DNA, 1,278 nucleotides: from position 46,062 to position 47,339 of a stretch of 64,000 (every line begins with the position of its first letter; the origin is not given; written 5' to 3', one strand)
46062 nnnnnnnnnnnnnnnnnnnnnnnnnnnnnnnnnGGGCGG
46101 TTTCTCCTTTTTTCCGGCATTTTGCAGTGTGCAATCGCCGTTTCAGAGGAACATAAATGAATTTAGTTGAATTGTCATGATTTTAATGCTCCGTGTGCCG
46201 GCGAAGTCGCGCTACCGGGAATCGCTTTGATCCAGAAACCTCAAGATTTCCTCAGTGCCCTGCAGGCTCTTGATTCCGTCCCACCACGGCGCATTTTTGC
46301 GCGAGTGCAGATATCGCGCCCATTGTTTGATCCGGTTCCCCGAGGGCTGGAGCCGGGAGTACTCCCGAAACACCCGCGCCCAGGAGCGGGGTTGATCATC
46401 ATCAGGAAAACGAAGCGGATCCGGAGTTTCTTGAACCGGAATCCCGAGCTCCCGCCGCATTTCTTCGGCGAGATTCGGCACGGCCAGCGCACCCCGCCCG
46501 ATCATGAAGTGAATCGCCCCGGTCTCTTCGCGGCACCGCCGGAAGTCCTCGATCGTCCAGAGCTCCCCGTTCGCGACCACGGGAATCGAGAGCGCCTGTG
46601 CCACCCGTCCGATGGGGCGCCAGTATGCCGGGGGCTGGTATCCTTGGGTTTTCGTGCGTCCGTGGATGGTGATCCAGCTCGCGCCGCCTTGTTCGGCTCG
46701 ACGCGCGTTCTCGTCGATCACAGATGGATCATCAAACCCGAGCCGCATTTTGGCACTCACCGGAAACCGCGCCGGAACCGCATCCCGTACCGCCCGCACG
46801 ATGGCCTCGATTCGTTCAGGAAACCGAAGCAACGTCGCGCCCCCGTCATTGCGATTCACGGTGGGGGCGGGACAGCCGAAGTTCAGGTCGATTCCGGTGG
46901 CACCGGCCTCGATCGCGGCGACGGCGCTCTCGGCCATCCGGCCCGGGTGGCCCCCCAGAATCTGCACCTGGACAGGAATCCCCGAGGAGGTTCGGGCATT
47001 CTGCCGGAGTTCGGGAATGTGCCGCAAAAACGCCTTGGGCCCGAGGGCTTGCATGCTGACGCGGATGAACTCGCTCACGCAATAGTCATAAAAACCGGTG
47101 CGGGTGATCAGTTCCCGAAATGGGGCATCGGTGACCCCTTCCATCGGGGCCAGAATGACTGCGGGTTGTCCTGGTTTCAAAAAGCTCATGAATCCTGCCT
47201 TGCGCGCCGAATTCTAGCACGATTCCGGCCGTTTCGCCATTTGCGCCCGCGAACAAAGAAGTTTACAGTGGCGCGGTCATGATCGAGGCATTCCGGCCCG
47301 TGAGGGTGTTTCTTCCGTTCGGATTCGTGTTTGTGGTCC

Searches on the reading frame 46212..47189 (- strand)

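Call 89: search_protein_families(library=pfam, proteins=[window:46212-47189:-], max_evalue=0.00001)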
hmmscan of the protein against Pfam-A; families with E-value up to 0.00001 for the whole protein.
window:46212-47189:- (325 aa): 1 family
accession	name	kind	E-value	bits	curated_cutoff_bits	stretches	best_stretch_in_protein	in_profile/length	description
PF01207.24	Dus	-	4.5e-70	236.7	20.4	1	12-302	1-285/311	Dihydrouridine synthase (Dus)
